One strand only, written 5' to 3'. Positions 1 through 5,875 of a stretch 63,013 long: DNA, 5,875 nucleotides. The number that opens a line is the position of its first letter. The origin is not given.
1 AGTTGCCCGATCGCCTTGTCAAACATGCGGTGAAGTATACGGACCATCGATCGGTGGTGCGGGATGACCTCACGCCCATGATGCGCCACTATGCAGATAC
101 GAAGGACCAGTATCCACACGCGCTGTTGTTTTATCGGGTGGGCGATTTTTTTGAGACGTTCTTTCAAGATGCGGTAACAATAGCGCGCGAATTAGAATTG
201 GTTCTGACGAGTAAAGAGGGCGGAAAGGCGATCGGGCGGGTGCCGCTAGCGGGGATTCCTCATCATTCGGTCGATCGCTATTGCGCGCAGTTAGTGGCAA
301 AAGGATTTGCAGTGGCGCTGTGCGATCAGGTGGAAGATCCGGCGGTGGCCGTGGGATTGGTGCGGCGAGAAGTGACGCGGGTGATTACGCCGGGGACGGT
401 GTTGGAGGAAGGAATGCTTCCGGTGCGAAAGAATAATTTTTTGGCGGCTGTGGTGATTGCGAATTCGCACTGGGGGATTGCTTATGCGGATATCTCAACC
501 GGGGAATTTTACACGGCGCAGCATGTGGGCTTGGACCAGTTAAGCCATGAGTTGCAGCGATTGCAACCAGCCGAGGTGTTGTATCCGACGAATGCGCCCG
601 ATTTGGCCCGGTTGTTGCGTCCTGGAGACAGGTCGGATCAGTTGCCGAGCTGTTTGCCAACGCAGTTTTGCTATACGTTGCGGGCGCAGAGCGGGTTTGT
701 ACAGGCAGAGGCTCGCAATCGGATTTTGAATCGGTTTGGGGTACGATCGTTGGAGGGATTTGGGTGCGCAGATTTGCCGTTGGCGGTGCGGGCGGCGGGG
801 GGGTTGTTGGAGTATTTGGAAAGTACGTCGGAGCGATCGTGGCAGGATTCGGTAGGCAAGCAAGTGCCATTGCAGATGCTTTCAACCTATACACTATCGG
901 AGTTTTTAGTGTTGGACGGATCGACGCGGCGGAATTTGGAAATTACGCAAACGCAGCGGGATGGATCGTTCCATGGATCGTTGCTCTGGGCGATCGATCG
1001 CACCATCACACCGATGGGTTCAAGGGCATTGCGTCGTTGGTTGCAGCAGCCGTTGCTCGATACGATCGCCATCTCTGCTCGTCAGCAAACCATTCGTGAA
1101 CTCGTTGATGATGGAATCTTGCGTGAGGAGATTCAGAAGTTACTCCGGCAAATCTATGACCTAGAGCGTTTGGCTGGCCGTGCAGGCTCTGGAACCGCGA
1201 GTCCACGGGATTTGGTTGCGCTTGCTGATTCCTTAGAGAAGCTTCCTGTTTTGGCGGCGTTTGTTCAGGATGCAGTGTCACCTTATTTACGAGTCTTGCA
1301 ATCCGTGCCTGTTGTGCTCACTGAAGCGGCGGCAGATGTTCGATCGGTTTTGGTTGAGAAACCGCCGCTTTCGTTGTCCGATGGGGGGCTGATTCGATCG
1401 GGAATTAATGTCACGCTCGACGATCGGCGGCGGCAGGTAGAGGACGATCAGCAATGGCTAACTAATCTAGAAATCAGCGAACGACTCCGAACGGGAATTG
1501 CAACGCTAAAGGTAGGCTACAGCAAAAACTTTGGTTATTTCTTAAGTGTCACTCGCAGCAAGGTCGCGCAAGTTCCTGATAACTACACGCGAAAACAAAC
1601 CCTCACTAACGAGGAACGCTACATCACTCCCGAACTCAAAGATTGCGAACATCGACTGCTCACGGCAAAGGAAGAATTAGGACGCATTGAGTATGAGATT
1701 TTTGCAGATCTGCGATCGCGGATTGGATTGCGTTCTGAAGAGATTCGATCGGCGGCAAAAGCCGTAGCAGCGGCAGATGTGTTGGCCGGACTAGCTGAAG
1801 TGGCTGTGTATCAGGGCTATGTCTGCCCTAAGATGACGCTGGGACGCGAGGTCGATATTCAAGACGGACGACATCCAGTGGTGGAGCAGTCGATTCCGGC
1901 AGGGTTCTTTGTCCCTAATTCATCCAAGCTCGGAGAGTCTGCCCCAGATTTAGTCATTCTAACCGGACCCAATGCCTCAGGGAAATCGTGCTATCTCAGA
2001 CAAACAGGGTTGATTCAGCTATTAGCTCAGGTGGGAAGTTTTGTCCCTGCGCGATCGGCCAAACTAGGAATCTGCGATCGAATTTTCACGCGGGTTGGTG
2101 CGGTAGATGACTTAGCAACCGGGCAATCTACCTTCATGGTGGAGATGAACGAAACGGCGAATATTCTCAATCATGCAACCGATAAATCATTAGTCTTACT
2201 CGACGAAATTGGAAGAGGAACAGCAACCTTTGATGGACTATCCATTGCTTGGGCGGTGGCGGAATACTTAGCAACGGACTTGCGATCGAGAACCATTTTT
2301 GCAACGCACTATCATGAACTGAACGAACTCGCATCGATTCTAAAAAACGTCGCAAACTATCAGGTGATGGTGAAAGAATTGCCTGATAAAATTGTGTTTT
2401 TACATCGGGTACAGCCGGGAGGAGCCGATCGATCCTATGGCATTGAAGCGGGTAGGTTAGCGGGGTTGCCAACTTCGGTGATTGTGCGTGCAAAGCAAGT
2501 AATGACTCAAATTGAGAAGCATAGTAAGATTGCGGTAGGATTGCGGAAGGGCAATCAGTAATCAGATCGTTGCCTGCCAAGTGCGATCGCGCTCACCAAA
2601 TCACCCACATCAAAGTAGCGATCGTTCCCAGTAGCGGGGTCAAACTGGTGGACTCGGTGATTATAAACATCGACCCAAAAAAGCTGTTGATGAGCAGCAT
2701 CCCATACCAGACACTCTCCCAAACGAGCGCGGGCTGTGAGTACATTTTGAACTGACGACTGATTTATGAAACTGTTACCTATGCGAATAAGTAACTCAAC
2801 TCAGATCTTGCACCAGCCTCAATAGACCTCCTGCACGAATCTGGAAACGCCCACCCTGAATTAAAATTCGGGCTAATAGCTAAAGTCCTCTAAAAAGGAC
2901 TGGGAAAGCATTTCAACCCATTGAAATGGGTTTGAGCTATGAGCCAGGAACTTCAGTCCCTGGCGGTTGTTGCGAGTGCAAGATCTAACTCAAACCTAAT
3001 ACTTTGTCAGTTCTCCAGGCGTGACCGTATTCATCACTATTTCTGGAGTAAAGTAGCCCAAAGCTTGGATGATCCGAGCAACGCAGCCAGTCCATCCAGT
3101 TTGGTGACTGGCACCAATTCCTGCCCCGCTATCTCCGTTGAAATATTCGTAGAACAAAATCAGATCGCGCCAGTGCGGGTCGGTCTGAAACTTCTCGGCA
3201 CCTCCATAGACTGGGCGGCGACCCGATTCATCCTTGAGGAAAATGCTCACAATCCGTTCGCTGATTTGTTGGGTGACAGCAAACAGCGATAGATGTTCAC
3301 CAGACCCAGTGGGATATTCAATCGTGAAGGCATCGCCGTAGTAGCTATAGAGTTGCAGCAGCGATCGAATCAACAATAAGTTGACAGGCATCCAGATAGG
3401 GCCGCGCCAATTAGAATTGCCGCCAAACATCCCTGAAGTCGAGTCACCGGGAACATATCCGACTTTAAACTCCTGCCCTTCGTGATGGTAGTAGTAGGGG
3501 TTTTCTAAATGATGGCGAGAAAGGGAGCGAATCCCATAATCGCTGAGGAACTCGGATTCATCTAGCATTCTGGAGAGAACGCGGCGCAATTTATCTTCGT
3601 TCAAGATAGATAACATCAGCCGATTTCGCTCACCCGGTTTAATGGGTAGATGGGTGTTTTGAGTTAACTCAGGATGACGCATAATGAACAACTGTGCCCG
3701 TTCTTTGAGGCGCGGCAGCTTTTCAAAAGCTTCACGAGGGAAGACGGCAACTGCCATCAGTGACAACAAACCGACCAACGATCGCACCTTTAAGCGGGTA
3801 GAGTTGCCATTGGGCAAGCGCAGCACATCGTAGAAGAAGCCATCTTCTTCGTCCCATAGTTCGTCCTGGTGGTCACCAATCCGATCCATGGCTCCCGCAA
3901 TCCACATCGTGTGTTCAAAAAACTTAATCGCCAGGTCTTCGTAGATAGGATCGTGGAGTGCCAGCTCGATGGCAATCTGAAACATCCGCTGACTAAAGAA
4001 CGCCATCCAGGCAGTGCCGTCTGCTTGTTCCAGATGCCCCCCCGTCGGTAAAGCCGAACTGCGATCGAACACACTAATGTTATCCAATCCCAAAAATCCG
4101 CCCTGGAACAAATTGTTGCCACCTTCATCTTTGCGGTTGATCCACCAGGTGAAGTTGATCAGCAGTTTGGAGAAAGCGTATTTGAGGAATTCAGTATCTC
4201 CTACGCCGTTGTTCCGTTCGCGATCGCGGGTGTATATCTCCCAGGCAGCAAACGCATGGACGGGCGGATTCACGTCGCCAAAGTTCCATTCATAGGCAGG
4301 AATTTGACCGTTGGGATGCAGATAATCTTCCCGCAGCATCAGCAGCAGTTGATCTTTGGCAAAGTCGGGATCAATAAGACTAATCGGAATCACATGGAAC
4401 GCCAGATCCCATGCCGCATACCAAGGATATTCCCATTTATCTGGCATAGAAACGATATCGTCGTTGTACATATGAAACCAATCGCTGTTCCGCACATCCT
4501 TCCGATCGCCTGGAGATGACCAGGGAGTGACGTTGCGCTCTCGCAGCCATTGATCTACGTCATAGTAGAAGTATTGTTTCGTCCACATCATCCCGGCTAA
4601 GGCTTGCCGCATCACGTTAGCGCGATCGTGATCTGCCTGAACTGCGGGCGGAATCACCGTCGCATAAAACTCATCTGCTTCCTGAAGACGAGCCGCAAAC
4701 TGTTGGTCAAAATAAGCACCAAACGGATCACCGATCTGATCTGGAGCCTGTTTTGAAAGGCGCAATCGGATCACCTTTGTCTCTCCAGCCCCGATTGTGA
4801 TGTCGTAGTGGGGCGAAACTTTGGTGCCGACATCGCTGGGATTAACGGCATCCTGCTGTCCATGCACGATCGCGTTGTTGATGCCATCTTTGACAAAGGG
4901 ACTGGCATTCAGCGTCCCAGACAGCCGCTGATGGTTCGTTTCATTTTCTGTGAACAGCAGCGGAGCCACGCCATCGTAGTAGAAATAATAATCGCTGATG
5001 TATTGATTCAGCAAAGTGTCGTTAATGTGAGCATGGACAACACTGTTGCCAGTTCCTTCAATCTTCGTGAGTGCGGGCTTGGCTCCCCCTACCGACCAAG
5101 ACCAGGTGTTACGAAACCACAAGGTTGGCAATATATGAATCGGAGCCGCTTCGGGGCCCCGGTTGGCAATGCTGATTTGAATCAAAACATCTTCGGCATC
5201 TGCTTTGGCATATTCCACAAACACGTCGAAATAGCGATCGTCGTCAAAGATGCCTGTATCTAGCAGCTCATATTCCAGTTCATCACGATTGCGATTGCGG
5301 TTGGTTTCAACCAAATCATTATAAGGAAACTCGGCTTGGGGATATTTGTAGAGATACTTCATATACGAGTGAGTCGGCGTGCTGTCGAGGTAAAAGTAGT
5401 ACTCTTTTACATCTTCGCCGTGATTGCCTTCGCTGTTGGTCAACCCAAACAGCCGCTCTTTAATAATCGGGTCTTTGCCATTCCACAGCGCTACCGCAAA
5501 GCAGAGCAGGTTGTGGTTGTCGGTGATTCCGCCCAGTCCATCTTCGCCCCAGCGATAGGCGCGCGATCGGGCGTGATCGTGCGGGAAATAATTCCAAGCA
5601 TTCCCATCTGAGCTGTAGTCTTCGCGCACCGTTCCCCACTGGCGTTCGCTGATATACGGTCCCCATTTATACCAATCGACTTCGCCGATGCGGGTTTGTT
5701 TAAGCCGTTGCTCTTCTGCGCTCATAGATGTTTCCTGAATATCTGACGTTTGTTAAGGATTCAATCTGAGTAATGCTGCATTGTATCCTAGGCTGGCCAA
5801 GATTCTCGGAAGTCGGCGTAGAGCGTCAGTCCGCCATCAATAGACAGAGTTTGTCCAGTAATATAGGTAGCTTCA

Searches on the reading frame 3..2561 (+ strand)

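Call 14: search_protein_families(library=pfam, proteins=[window:3-2561:+], max_evalue=0.001)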
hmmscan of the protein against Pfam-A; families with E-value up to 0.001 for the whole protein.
window:3-2561:+ (852 aa): 5 families
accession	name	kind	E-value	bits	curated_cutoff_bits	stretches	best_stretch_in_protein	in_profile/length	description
PF00488.27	MutS_V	-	3.5e-83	278.7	30.2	1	651-838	1-188/188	MutS domain V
PF05192.23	MutS_III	-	7.2e-50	170.5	34.1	1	307-598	1-194/194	MutS domain III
PF01624.25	MutS_I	-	6.2e-39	133.2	20.6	1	24-136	1-112/113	MutS domain I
PF05190.23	MutS_IV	-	1.8e-26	92.7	22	1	467-558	1-92/92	MutS family domain IV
PF05188.22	MutS_II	-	2.6e-23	83.3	25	1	145-278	1-127/133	MutS domain II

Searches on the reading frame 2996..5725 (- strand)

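Call 14: search_protein_families(library=pfam, proteins=[window:2996-5725:-], max_evalue=0.001)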
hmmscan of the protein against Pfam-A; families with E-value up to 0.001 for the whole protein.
window:2996-5725:- (909 aa): 2 families
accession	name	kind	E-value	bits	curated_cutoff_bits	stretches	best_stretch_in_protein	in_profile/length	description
PF22422.2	MGH1-like_GH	-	7.2e-23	82.2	27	2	433-540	1-113/356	Mannosylglycerate hydrolase MGH1-like glycoside hydrolase domain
PF03200.22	Glyco_hydro_63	-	4.7e-09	36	22.4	1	703-796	354-430/492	Glycosyl hydrolase family 63 C-terminal domain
